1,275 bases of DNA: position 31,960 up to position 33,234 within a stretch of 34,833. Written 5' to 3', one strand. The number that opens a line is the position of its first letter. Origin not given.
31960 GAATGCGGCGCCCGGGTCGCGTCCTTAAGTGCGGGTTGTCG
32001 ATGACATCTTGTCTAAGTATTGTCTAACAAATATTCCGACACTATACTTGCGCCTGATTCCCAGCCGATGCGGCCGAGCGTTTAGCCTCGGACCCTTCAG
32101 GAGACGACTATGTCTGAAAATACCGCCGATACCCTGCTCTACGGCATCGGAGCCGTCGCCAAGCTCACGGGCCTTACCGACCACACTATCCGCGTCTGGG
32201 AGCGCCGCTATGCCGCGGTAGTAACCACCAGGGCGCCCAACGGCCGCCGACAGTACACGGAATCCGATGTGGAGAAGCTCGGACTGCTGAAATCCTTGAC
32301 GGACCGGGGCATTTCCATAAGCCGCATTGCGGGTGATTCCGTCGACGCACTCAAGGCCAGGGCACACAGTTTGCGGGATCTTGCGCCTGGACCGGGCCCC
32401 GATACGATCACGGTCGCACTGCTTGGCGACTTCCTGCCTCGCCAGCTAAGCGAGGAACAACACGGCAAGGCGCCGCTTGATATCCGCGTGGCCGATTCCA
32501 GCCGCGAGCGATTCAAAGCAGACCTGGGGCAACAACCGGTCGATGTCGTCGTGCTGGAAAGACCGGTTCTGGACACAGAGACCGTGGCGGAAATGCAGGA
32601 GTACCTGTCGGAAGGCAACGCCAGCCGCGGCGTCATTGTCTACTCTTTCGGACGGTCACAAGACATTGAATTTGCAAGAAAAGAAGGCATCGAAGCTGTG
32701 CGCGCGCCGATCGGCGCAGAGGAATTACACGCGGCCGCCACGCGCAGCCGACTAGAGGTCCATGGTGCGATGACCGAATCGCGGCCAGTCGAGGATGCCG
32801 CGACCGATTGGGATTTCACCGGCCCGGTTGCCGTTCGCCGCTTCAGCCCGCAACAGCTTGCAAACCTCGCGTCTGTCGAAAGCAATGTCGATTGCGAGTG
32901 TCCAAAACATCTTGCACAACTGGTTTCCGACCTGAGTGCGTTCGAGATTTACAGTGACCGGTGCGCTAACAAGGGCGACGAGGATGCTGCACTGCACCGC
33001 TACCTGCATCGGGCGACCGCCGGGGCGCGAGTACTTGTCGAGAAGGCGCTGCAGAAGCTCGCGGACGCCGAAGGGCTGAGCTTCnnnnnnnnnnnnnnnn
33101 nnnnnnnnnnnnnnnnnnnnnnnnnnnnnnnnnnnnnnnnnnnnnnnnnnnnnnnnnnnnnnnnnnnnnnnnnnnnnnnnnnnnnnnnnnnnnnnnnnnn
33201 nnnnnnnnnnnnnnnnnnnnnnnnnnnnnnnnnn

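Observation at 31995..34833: Candidate light- or photo-oxidative-stress module: LitR-like MerR regulator, shared operator, anti-SD RNA, micro-ORFs and a permuted photolyase-like flavoprotein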

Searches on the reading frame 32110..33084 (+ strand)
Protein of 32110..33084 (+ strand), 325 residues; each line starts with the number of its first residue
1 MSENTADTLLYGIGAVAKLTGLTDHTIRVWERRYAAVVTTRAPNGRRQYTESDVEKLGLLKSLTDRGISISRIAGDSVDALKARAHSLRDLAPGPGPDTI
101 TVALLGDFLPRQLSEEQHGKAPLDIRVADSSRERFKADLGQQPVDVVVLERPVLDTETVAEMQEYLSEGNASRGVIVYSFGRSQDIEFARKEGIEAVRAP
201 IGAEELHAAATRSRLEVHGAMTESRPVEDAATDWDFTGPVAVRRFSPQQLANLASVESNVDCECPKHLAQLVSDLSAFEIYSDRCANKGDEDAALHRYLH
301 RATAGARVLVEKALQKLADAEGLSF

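Call 6: search_protein_families(library=pfam, proteins=[window:32110-33084:+], max_evalue=0.1)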
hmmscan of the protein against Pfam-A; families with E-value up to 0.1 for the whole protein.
window:32110-33084:+ (325 aa): 2 families
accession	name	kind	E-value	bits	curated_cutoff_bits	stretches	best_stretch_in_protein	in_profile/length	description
PF13411.12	MerR_1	-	1.6e-16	60.6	21.6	1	11-74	1-63/69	MerR HTH family regulatory protein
PF00376.29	MerR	-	4.9e-07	29.9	28.2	1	13-49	2-38/38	MerR family regulatory protein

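Call 7: search_protein_families(library=ncbifam, proteins=[window:32110-33084:+], max_evalue=0.1)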
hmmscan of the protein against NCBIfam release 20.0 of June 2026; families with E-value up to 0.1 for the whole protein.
window:32110-33084:+ (325 aa): 15 families
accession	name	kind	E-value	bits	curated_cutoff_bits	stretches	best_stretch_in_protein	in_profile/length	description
NF052513.1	TransRegCarH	equivalog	2.5e-09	36.8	400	1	10-69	6-65/274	HTH-type transcriptional repressor CarH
NF047375.1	HeatShock_HspR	equivalog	1.2e-08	34.9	105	1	10-74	3-67/92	heat shock protein transcriptional repressor HspR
NF011617.0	PRK15043.1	equivalog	1e-07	31.5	417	1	10-73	3-66/243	HTH-type transcriptional regulator MlrA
TIGR02044.1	CueR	equivalog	3.6e-07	30.3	147.4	1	13-73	3-63/127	Cu(I)-responsive transcriptional regulator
NF053740.1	TransRegTnrAGPos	equivalog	6.9e-07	29.4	140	1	11-73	13-74/108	hypothetical protein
NF007590.0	PRK10227.1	equivalog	3.1e-06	27.3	244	1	13-71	3-61/135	Cu(I)-responsive transcriptional regulator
NF007069.0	PRK09514.1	equivalog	7.4e-06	26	143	1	10-74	1-65/141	Zn(2+)-responsive transcriptional regulator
TIGR02043.1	ZntR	equivalog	7.6e-06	26.1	167.95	1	11-75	2-66/131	Zn(2+)-responsive transcriptional regulator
TIGR02051.1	MerR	equivalog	2.2e-05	24.7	150.85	1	13-74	2-63/124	mercury resistance transcriptional regulator MerR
NF041849.1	trans_regNmlR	equivalog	2.8e-05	24.2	175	1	13-73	3-63/117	stress response transcriptional regulator NmlR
NF010315.0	PRK13752.1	subfamily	0.0013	18.8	261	1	12-74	9-71/144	mercury resistance transcriptional regulator MerR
TIGR02047.1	CadR-PbrR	equivalog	0.0027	17.7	151.45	1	13-62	3-52/127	Cd(II)/Pb(II)-responsive transcriptional regulator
NF047377.1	heat_HspR_dupli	exception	0.0027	17.2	300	1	6-65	122-180/214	heat shock protein transcriptional repressor HspR, fused homodimer type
NF033518.0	transpos_IS607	equivalog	0.045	13.3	110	1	15-61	2-47/187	IS607 family transposase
TIGR03453.1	partition_RepA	equivalog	0.054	12.3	348.45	1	14-57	37-80/387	plasmid partitioning protein RepA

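Call 8: find_encoding_contigs(protein=window:32110-33084:+, flank=10000, max_places=6)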
Protein window:32110-33084:+ (325 aa): 23 contigs read that carry it; 6 places shown.
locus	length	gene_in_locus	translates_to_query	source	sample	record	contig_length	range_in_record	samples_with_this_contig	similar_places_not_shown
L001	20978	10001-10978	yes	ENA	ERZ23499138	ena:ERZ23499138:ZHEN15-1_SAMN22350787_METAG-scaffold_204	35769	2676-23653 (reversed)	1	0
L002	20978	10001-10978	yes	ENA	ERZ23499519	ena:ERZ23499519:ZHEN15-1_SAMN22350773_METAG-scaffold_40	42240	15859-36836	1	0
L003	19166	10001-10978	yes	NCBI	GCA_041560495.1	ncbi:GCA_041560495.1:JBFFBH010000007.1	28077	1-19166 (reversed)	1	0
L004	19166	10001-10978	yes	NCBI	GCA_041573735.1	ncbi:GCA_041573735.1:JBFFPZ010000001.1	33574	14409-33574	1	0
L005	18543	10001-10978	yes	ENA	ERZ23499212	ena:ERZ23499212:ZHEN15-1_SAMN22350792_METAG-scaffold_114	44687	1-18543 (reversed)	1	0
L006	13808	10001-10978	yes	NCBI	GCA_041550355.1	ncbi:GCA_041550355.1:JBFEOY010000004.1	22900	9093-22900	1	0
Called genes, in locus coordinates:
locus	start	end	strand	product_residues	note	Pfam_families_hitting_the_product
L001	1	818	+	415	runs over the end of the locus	PF12704:MacB_PCD, PF02687:FtsX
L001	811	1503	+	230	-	PF00005:ABC_tran, PF13304:AAA_21 (faint)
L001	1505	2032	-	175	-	PF09835:DUF2062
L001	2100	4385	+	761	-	PF13567:DUF4131, PF03772:Competence, PF00753:Lactamase_B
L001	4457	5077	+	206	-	PF01618:MotA_ExbB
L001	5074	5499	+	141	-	PF02472:ExbD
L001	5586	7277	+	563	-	PF00664:ABC_membrane, PF00005:ABC_tran, PF02463:SMC_N (weak)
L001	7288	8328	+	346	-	PF02606:LpxK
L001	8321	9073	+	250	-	PF02348:CTP_transf_3, PF12804:NTP_transf_3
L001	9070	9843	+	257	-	PF00520:Ion_trans, PF07885:Ion_trans_2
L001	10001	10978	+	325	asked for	PF13411:MerR_1, PF00376:MerR (weak)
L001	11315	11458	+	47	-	-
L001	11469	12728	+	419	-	PF03441:FAD_binding_7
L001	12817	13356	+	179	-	PF00255:GSHPx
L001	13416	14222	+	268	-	PF01149:Fapy_DNA_glyco, PF06831:H2TH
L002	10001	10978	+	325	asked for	PF13411:MerR_1, PF00376:MerR (weak)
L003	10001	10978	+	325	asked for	PF13411:MerR_1, PF00376:MerR (weak)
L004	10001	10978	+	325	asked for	PF13411:MerR_1, PF00376:MerR (weak)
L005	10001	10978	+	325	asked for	PF13411:MerR_1, PF00376:MerR (weak)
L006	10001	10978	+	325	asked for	PF13411:MerR_1, PF00376:MerR (weak)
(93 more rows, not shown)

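Call 15: find_homologous_proteins(query=window:32110-33084:+, max_evalue=0.00001)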
Query window:32110-33084:+ (325 aa): 747 proteins with E <= 0.00001 among 8000 candidates; the best 120 are listed.
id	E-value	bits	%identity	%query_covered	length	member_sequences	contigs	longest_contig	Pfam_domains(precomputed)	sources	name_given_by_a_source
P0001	4.5e-207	705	99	100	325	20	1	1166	PF00376.30,PF13411.13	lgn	-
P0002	3.9e-142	491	70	100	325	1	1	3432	PF00376.30,PF13411.13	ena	-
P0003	9.4e-142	490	70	98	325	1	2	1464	PF00376.30,PF13411.13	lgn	-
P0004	1.2e-141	490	70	100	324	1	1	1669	PF00376.30,PF13411.13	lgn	-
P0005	1.5e-141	489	69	100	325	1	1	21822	PF00376.30,PF13411.13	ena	-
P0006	4.1e-141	488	70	100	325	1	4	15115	PF00376.30,PF13411.13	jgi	jgi:DNA-binding transcriptional MerR regulator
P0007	1.5e-140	486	70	98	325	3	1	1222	PF00376.30,PF13411.13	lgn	-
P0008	2.3e-140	486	70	100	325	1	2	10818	PF00376.30,PF13411.13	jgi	jgi:DNA-binding transcriptional MerR regulator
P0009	6.8e-140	484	69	100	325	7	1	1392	PF00376.30,PF13411.13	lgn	-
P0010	7.2e-140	484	70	98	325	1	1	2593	PF00376.30,PF13411.13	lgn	-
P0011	1.1e-139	483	69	100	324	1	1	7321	PF00376.30,PF13411.13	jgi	jgi:DNA-binding transcriptional MerR regulator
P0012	1.2e-139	483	70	100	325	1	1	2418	PF00376.30,PF13411.13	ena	-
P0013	5.2e-139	481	69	100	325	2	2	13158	PF00376.30,PF13411.13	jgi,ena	jgi:DNA-binding transcriptional MerR regulator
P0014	8.3e-139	480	69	100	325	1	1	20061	PF00376.30,PF13411.13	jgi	jgi:DNA-binding transcriptional MerR regulator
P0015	1.0e-138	480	70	100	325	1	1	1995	PF00376.30,PF13411.13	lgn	-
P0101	1.2e-113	398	59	97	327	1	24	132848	PF00376.30,PF13411.13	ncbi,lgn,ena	-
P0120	2.1e-110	387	55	100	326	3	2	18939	PF00376.30,PF13411.13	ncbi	-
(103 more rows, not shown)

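Call 19: search_solved_structures(query=A1, max_evalue=1, show_alignments=2)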
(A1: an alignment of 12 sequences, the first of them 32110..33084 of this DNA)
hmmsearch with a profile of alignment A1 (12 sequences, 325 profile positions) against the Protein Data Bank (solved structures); distinct sequences matched with E-value up to 1: 25.
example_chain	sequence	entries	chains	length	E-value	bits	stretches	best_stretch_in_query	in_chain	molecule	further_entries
5c8d_A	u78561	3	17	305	1.7e-08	37.5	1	7-68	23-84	Light-dependent transcriptional regulator CarH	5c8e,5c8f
3whp_A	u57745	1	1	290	1.8e-08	37.5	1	7-68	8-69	Probable transcriptional regulator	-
4r24_B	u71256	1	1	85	2.8e-07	33.6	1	7-76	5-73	HTH-type transcriptional regulator TnrA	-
4r22_B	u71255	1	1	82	3.2e-07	33.4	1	7-76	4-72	HTH-type transcriptional regulator TnrA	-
2jml_A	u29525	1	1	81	1.2e-06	31.4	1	13-73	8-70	DNA BINDING DOMAIN/TRANSCRIPTIONAL REGULATOR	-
6ldi_G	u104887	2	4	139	2.6e-06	30.4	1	12-69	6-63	HTH-type transcriptional regulator CueR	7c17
4wls_A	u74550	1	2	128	2.9e-06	30.2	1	13-69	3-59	HTH-type transcriptional regulator CueR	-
1q05_A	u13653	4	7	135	3.6e-06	29.9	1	13-69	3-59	Transcriptional regulator cueR | HTH-type transcriptional regulator CueR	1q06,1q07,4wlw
6xh7_G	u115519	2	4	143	4.2e-06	29.7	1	13-69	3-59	HTH-type transcriptional regulator CueR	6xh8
4r4e_B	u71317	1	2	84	1.9e-05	27.5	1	7-73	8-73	HTH-type transcriptional regulator GlnR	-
4ua1_A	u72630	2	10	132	0.00035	23.4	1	11-74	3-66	Regulatory protein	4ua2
7tea_B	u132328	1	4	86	0.00061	22.6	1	7-74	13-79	Glutamine synthetase repressor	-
7tec_A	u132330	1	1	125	0.0012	21.7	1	6-75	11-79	HTH-type transcriptional regulator GlnR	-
5crl_A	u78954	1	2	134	0.0036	20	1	9-75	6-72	Mercuric resistance operon regulatory protein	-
5e01_A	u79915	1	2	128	0.0041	19.9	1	11-118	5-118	Uncharacterized HTH-type transcriptional regulator HI_0186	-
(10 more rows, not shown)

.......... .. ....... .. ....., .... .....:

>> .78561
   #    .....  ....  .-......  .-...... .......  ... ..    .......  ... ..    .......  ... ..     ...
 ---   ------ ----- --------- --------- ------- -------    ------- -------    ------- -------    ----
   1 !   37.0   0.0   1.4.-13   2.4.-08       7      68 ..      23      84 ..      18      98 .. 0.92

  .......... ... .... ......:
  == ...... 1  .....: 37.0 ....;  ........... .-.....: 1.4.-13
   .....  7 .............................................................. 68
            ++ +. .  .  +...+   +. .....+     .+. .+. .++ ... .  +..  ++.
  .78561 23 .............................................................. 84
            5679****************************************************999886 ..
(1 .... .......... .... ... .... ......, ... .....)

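Call 21: find_related_loci(query=A1, collection=genome_contigs, flank=6000)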
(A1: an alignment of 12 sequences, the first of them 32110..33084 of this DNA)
Query A1 (325 aa) in genome_contigs; peptide patterns used: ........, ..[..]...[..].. (x = any residue, [..] = any of these).
242 stretches matched a pattern; 49 encode a relative of the query (tblastn E <= 1e-3); 48 distinct loci.
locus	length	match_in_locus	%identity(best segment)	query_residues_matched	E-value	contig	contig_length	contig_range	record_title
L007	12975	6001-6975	69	1-325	5e-149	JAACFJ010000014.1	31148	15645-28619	MAG: Gammaproteobacteria bacterium isolate bin.62 scaffold_486, whole genome shotgun sequence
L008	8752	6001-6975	69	1-325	2e-147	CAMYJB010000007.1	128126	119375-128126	MAG: uncultured Woeseiaceae bacterium isolate ES_Gamma_089 genome assembly, contig: scaffold_40, whole genome shotgun se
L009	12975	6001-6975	68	1-325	8e-146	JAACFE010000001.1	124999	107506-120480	MAG: Gammaproteobacteria bacterium isolate bin.24 scaffold_3, whole genome shotgun sequence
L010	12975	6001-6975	69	1-325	1e-145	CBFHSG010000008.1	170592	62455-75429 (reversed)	MAG: Woeseiaceae bacterium isolate AGTU_64_bin_15_strict genome assembly, contig: AGTU_64_bin_15_strict_c8, whole genome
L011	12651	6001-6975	68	1-325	2e-143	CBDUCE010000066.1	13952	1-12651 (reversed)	MAG TPA_asm: uncultured Gammaproteobacteria bacterium isolate ERR2431956_metabat2_40 genome assembly, contig: ERZ2388014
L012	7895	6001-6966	64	1-325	8e-135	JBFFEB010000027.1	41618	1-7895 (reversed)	MAG: Woeseiaceae bacterium isolate Mix_mud13.2021.11.61 k141_1866865_length_41618_cov_14.9525, whole genome shotgun sequ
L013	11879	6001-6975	66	1-325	2e-133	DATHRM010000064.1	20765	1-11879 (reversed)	MAG TPA_asm: Woeseiaceae bacterium isolate SMAG_U16025 k141_107553, whole genome shotgun sequence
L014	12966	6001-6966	65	1-325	2e-131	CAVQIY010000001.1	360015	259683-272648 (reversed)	MAG: uncultured Gammaproteobacteria bacterium isolate MFD09779.bin.2.180 genome assembly, contig: contig_12896, whole ge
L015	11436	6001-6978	57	1-325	2e-122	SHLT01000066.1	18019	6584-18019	MAG: Chromatiales bacterium isolate GroopM.bin_14 NODE_610_length_18019_cov_10.709586, whole genome shotgun sequence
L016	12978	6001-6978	57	1-325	3e-120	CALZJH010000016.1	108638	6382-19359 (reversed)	MAG: uncultured Woeseiaceae bacterium isolate FO_M_Gamma_098.1 genome assembly, contig: scaffold_324, whole genome shotg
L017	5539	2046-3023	55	1-325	5e-118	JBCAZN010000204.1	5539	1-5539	MAG: Pseudomonadota bacterium isolate J06568_1 NODE_204_length_5539_cov_5.583669, whole genome shotgun sequence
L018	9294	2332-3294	57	6-325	1e-116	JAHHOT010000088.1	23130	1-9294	MAG: Gammaproteobacteria bacterium isolate IDS-8 SC9687-89-91_k127_1996670, whole genome shotgun sequence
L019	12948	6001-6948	55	11-325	3e-116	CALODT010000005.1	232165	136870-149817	MAG: uncultured Gammaproteobacteria bacterium isolate HOU_bin.0018 genome assembly, contig: contig_10361, whole genome s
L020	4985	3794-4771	54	1-325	4e-116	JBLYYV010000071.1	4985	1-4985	MAG: Gammaproteobacteria bacterium isolate EBRS4.bin7 k97_85103, whole genome shotgun sequence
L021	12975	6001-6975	53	2-325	1e-114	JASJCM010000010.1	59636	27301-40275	MAG: Woeseiaceae bacterium isolate MO_167.B2 MO_167.c_328, whole genome shotgun sequence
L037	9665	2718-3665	51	11-325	2e-97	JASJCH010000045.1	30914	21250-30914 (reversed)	MAG: Woeseiaceae bacterium isolate MO_140.B34 MO_140.c_964, whole genome shotgun sequence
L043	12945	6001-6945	52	11-325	7e-103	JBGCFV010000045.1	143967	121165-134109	MAG: Gammaproteobacteria bacterium isolate SGMAG-12 contig45, whole genome shotgun sequence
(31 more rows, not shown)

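Call 26: predict_structure(alignment_id=A1)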
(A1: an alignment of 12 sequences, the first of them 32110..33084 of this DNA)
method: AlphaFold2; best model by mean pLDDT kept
length: 325 residues; sequences in the alignment: 12
mean_pLDDT: 73.1   pTM: 0.43
mean pLDDT of the five models: 73.1, 61.3, 58.8, 57.6, 47.1
residues with pLDDT >= 90: 32; 70-90: 200; 50-70: 51; < 50: 42
segments of 3 or more residues with pLDDT < 50: 1-6, 90-96, 118-120, 215-239
pLDDT, mean of each block of 10 residues (from residue 1): 50 87 85 82 84 92 78 88 74 50 84 63 78 84 87 86 88 84 79 84 80 49 28 36 66 64 64 75 69 71 74 77 67
secondary structure, 60 per line:
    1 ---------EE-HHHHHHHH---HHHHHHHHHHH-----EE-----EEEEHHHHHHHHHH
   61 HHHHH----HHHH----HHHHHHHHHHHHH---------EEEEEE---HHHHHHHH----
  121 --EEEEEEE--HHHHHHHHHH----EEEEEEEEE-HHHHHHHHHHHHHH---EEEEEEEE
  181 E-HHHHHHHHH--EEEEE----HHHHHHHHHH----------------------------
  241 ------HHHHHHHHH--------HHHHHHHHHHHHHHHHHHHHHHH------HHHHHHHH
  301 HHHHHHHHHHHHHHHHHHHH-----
elements in order: H13-20 H24-34 E47-50 H51-65 H70-73 H78-90 E100-105 H109-116 E123-129 H132-141 E146-154 H156-169 E173-181 H183-191 E194-198 H203-212 H247-255 H264-286 H293-320

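Call 33: fold_search(model_id=the predicted structure, library=pdb)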
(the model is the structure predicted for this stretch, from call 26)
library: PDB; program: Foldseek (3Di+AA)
matches with E <= 10: 1257; with E <= 0.001: 11
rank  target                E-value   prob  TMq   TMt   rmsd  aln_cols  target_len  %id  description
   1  5c8f                  9.1e-07  1.00  0.22  0.25  16.4       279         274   19  Crystal structure of light-exposed full-length Thermus thermophilus CarH bound to cobalamin (released 2015-09-30)
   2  5c8e_B                1.6e-06  1.00  0.22  0.24  16.2       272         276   19  Crystal structure of Thermus thermophilus CarH bound to adenosylcobalamin and a 26-bp DNA segment (released 2015-09-30)
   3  5c8e_G                1.9e-06  1.00  0.24  0.27  17.7       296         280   19  Crystal structure of Thermus thermophilus CarH bound to adenosylcobalamin and a 26-bp DNA segment (released 2015-09-30)
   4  5c8e_C                2.1e-06  1.00  0.23  0.26  17.8       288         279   19  Crystal structure of Thermus thermophilus CarH bound to adenosylcobalamin and a 26-bp DNA segment (released 2015-09-30)
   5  5c8d_E                2.1e-06  1.00  0.23  0.26  17.6       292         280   19  Crystal structure of full-length Thermus thermophilus CarH bound to adenosylcobalamin (dark state) (released 2015-09-30)
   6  5c8e_A                4.9e-06  1.00  0.22  0.26  15.8       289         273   19  Crystal structure of Thermus thermophilus CarH bound to adenosylcobalamin and a 26-bp DNA segment (released 2015-09-30)
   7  5c8e_E                6.9e-06  1.00  0.22  0.25  15.2       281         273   20  Crystal structure of Thermus thermophilus CarH bound to adenosylcobalamin and a 26-bp DNA segment (released 2015-09-30)
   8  5c8d_D                1.2e-05  1.00  0.21  0.24  18.7       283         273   19  Crystal structure of full-length Thermus thermophilus CarH bound to adenosylcobalamin (dark state) (released 2015-09-30)
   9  5c8d_F                1.3e-05  1.00  0.22  0.26  16.9       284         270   17  Crystal structure of full-length Thermus thermophilus CarH bound to adenosylcobalamin (dark state) (released 2015-09-30)
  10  5c8d_G                7.8e-05  1.00  0.22  0.26  17.8       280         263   18  Crystal structure of full-length Thermus thermophilus CarH bound to adenosylcobalamin (dark state) (released 2015-09-30)
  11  5c8e_F                2.4e-04  1.00  0.24  0.28  17.5       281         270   18  Crystal structure of Thermus thermophilus CarH bound to adenosylcobalamin and a 26-bp DNA segment (released 2015-09-30)
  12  4r4e_B                1.2e-03  1.00  0.19  0.68   8.0        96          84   25  Structure of GlnR-DNA complex (released 2015-03-04)
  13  9by5_A                1.3e-03  1.00  0.32  0.40  12.5       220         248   13  Crystal Structure of RT-PhyR (ruthe_01174) (released 2025-05-21)
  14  5d90_C                1.7e-03  1.00  0.21  0.48   3.9        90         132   26  Crystal structure of HiNmlR, a MerR family regulator lacking the sensor domain, bound to promoter DNA (released 2016-06-29)
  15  5d90_B                2.1e-03  1.00  0.21  0.49   4.1        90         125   26  Crystal structure of HiNmlR, a MerR family regulator lacking the sensor domain, bound to promoter DNA (released 2016-06-29)
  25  5c8d_A                3.1e-03  0.96  0.22  0.30  13.6       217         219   19  Crystal structure of full-length Thermus thermophilus CarH bound to adenosylcobalamin (dark state) (released 2015-09-30)
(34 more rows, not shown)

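Call 37: find_encoding_contigs(protein=P0101, flank=8000, max_places=2)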
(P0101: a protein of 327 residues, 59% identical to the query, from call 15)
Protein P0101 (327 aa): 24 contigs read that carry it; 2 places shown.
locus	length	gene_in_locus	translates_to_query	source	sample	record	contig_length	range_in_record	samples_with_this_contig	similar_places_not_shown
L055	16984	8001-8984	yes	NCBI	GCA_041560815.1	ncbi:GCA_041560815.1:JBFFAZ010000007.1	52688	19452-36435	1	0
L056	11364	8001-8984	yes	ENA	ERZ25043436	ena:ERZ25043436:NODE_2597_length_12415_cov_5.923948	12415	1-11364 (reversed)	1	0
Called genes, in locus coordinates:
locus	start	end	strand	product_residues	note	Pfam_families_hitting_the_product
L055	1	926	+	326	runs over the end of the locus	PF01699:Na_Ca_ex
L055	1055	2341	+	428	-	-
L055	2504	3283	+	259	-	-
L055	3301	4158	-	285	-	-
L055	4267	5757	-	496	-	PF04244:DPRP, PF03441:FAD_binding_7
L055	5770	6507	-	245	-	PF13489:Methyltransf_23, PF05401:NodS (weak), PF05175:MTS (weak), PF02353:CMAS, PF13847:Methyltransf_31, PF08241:Methyltransf_11, PF08242:Methyltransf_12, PF13649:Methyltransf_25, +1 more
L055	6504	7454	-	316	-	PF00892:EamA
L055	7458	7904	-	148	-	PF13664:DUF4149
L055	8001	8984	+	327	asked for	PF00376:MerR, PF13411:MerR_1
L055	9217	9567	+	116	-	PF01355:HIPIP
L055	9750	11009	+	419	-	PF03441:FAD_binding_7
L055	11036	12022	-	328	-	PF01266:DAO (faint), PF01593:Amino_oxidase, PF13450:NAD_binding_8, PF01593:Amino_oxidase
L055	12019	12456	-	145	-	PF11911:DUF3429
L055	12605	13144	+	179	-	PF00255:GSHPx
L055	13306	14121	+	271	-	PF01149:Fapy_DNA_glyco, PF06831:H2TH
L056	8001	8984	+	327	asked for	PF00376:MerR, PF13411:MerR_1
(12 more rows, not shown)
